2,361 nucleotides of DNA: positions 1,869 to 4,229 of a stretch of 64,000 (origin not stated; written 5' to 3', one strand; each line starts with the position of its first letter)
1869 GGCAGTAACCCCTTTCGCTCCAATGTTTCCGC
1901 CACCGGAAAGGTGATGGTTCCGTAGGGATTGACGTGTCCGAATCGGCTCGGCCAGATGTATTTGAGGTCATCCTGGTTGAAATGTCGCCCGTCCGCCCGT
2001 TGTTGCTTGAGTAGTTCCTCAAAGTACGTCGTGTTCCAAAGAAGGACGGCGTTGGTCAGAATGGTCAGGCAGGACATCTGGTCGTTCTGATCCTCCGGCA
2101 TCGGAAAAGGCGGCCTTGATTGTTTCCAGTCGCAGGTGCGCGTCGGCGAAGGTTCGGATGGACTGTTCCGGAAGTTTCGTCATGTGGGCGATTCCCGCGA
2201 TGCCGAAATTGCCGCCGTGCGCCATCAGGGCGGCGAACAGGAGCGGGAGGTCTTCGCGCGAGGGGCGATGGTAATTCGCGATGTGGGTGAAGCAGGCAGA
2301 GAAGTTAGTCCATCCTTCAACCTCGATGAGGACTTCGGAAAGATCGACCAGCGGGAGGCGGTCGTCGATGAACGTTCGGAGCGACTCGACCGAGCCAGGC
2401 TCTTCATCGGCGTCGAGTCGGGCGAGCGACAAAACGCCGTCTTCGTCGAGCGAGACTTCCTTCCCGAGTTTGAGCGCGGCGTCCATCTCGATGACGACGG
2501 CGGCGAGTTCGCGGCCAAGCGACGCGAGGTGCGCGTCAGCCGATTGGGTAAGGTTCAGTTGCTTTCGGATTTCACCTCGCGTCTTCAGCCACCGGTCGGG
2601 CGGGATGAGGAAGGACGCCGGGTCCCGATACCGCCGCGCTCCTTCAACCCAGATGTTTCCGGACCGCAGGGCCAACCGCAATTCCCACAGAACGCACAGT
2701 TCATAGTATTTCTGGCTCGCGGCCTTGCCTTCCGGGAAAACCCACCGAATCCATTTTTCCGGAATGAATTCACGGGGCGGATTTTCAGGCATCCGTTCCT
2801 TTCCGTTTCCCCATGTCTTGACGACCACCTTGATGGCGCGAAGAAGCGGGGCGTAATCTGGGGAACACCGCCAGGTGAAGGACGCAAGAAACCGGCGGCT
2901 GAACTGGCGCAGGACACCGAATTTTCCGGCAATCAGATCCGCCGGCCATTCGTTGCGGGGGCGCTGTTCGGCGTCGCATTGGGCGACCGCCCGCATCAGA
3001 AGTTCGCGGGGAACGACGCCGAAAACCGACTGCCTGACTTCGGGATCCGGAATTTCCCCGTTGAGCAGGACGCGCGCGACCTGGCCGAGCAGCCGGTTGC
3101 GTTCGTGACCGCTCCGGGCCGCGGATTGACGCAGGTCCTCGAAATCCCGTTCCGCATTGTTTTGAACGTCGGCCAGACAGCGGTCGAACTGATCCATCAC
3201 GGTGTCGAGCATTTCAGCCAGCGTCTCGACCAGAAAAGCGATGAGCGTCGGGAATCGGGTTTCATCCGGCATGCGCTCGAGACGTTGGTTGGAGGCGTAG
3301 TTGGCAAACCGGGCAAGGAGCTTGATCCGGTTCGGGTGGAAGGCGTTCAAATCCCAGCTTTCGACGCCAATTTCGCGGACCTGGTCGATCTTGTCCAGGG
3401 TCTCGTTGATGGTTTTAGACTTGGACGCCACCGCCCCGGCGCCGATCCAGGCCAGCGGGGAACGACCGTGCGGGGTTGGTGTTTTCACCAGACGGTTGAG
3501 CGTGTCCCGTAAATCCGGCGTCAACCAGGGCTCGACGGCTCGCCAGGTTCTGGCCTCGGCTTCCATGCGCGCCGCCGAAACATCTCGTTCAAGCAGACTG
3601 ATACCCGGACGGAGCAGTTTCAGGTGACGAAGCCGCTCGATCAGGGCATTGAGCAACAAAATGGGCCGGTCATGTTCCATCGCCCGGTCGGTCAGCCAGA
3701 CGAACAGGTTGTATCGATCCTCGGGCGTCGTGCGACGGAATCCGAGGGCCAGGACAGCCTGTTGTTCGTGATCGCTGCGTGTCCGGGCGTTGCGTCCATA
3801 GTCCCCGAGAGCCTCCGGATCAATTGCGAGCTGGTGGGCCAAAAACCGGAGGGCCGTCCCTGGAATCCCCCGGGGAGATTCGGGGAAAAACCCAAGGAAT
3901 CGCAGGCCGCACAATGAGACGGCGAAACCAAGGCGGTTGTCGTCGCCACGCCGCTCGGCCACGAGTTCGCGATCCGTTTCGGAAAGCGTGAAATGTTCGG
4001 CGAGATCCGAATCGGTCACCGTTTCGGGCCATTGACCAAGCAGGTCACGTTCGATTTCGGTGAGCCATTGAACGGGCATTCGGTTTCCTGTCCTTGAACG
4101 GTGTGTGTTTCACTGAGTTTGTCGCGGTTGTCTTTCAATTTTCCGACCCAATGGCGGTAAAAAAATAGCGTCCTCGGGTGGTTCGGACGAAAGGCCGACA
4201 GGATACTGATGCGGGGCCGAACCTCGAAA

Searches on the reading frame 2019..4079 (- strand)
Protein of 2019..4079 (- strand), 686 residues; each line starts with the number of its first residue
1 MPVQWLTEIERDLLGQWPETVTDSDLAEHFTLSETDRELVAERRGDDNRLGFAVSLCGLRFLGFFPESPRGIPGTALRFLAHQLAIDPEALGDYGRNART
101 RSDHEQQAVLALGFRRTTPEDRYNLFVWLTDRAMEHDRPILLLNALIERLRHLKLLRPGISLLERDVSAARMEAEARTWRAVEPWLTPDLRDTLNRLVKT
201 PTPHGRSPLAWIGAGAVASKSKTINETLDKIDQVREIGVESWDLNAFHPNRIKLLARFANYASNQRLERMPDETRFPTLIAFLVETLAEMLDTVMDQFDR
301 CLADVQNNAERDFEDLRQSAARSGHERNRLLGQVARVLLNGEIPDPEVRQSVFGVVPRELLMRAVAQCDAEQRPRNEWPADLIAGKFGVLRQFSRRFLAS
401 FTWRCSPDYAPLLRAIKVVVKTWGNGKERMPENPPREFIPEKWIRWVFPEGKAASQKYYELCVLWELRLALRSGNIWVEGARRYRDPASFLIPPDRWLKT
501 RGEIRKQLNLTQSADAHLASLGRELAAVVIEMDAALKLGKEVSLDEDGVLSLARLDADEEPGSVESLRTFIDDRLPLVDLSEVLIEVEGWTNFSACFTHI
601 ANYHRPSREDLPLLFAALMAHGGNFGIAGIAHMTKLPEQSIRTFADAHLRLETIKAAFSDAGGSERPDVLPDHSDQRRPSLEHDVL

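Call 10: search_protein_families(library=pfam, proteins=[window:2019-4079:-], max_evalue=0.01)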
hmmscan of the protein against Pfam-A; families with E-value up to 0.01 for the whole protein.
window:2019-4079:- (686 aa): 2 families
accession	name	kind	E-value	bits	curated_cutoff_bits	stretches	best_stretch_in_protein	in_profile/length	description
PF13700.11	DUF4158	-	1.1e-46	159.2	27.4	1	6-170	2-165/165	Domain of unknown function (DUF4158)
PF01526.23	DDE_Tnp_Tn3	-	6.2e-11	42.1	24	1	582-658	1-78/389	Tn3 transposase DDE domain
